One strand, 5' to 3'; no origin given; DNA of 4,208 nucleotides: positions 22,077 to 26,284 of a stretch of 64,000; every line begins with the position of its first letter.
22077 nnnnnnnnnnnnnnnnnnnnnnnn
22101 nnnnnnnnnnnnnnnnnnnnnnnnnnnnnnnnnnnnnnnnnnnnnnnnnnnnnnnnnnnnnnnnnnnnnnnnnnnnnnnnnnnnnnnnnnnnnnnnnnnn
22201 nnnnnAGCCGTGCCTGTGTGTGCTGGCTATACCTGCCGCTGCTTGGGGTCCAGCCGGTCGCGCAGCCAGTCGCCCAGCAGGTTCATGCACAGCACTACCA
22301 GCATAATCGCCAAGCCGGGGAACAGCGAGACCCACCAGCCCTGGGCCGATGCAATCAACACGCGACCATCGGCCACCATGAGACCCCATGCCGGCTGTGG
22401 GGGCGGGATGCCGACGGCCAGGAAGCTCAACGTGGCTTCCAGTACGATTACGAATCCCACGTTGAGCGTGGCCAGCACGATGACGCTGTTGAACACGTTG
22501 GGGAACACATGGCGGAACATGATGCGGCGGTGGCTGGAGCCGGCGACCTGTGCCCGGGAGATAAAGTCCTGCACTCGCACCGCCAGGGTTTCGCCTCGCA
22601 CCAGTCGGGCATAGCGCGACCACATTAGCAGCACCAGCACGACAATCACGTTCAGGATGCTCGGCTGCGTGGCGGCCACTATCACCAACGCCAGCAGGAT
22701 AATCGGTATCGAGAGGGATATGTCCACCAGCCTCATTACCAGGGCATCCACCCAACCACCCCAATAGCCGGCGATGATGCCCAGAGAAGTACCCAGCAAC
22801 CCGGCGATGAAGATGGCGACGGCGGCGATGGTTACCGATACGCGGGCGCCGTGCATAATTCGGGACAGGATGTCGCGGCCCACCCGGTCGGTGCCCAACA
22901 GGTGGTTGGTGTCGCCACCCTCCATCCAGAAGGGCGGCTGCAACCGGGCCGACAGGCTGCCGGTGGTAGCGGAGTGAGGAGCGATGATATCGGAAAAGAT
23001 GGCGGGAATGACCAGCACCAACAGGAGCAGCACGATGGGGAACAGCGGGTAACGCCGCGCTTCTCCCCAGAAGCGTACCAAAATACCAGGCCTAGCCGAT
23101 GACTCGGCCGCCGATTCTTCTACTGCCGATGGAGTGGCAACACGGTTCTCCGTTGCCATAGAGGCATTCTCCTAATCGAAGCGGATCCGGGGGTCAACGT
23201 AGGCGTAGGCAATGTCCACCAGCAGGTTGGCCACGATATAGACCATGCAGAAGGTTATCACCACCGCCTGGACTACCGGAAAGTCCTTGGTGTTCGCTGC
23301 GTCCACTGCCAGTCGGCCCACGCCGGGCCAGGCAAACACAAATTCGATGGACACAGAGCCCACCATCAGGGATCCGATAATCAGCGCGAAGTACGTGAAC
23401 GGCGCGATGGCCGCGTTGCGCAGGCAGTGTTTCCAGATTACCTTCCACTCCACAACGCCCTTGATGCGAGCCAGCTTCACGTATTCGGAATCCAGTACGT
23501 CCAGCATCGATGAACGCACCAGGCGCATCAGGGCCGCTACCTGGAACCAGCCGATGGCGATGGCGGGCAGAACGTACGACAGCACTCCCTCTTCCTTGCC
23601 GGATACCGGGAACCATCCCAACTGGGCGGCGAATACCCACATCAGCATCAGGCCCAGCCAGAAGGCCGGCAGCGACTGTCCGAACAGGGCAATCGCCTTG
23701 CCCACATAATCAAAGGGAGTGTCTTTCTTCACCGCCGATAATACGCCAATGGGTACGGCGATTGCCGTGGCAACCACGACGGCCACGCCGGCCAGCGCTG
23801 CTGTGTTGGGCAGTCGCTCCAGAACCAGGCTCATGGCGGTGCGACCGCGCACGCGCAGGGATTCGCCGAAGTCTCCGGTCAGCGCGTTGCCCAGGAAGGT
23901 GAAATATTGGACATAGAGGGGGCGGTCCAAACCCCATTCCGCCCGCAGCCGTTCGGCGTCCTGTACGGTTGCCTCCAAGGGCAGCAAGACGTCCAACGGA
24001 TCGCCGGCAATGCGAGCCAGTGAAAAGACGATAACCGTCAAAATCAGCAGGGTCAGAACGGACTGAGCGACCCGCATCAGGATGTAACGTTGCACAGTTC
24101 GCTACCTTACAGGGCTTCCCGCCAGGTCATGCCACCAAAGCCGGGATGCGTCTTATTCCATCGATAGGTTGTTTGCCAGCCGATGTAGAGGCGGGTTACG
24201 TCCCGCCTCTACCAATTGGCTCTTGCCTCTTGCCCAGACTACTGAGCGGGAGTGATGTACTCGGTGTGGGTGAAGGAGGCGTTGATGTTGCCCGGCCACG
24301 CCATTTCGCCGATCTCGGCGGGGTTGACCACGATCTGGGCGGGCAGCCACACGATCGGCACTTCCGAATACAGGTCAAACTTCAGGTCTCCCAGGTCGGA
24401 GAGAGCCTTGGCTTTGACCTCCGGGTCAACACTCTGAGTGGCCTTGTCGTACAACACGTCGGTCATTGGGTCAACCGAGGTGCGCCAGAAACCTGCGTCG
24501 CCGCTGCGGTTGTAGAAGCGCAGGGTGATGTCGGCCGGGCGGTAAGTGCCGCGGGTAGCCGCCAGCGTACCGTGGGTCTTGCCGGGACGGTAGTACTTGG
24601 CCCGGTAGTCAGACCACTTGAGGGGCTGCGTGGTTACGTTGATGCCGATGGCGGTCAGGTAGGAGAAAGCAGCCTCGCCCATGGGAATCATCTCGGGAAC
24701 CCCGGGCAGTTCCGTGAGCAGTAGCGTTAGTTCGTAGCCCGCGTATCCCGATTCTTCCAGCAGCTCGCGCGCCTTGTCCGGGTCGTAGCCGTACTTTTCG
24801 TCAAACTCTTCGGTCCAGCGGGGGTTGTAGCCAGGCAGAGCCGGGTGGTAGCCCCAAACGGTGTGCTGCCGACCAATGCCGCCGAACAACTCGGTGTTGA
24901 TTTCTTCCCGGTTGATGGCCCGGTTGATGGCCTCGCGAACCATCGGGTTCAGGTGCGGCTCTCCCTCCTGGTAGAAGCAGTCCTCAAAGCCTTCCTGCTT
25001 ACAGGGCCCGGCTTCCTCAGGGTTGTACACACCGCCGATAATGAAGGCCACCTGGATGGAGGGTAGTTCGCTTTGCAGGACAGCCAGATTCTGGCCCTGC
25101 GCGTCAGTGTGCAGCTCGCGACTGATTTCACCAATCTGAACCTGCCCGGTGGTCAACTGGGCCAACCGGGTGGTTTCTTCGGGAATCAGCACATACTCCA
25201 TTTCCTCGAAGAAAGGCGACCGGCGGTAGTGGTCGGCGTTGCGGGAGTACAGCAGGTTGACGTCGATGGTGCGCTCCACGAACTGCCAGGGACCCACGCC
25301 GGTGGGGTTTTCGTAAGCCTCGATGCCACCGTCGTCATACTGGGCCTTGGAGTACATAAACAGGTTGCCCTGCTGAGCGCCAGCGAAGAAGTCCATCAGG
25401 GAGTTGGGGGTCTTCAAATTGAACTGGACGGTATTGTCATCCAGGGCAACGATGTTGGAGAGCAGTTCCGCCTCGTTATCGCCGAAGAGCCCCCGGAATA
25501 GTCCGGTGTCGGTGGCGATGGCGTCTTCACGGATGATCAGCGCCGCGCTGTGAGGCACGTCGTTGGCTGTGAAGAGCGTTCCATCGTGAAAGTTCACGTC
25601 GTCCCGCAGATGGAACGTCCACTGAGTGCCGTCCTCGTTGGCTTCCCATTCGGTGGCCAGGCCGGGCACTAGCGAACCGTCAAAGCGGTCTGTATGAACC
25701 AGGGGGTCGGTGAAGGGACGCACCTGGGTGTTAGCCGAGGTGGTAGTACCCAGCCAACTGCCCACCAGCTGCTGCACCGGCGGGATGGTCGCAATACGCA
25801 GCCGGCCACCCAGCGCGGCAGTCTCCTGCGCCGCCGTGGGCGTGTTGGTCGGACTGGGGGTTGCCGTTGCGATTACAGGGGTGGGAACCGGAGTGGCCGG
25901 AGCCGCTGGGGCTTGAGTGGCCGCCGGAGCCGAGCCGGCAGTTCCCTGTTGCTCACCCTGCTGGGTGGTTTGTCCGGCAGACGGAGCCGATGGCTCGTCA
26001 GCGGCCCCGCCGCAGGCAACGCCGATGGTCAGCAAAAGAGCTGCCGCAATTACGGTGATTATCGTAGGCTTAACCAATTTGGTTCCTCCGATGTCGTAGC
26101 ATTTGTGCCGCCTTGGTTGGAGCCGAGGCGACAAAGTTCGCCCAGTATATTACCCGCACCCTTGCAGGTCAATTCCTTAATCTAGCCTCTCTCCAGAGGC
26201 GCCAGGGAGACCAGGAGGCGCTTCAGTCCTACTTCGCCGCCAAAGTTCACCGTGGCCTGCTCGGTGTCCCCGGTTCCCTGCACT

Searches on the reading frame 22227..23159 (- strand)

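Call 71: search_protein_families(library=pfam, proteins=[window:22227-23159:-], max_evalue=0.00001)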
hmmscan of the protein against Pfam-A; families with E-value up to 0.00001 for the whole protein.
window:22227-23159:- (310 aa): 1 family
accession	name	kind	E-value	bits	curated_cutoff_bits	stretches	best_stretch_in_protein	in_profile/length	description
PF00528.27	BPD_transp_1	-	7.7e-31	107.7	26.4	1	123-308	1-183/184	Binding-protein-dependent transport system inner membrane component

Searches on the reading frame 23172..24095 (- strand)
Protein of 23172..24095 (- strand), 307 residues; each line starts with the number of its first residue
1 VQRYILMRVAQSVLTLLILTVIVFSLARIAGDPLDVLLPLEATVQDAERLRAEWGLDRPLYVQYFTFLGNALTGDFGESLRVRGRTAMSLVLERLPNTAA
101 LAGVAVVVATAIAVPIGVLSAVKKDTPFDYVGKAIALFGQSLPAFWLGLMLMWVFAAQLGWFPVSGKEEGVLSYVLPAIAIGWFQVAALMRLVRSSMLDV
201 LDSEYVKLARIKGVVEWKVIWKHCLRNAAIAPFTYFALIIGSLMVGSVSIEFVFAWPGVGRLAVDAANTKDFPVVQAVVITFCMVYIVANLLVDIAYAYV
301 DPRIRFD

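Call 71: search_protein_families(library=pfam, proteins=[window:23172-24095:-], max_evalue=0.00001)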
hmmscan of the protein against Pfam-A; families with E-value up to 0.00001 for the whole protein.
window:23172-24095:- (307 aa): 2 families
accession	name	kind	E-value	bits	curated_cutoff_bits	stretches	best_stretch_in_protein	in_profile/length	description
PF00528.27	BPD_transp_1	-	3.4e-42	144.7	26.4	1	113-305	1-183/184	Binding-protein-dependent transport system inner membrane component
PF19300.4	BPD_transp_1_N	-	7.1e-08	33.1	23.8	1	1-74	1-75/114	Binding-prot-dependent transport system membrane comp, N-term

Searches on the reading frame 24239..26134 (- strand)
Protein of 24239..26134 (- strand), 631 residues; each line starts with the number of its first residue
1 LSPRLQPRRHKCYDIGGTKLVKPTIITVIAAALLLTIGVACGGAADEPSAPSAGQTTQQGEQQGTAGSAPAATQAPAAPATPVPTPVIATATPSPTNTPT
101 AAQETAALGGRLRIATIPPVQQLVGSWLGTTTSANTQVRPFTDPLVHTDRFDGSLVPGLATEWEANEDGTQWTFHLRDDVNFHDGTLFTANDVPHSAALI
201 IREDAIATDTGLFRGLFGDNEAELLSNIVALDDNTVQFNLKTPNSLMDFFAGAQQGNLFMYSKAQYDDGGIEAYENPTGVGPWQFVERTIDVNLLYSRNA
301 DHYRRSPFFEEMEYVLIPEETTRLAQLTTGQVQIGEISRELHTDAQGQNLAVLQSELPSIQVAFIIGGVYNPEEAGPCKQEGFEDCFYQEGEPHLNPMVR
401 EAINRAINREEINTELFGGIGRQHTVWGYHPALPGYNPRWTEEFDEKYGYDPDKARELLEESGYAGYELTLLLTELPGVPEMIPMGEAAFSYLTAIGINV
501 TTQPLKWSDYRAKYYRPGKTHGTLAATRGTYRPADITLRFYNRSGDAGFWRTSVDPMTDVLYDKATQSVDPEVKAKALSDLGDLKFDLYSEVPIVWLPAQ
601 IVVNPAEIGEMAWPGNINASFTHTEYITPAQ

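Call 71: search_protein_families(library=pfam, proteins=[window:24239-26134:-], max_evalue=0.00001)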
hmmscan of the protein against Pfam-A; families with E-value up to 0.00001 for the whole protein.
window:24239-26134:- (631 aa): 1 family
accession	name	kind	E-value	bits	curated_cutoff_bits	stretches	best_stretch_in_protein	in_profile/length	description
PF00496.27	SBP_bac_5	-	5.1e-62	210.5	32.4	1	155-546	2-365/368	Bacterial extracellular solute-binding proteins, family 5 Middle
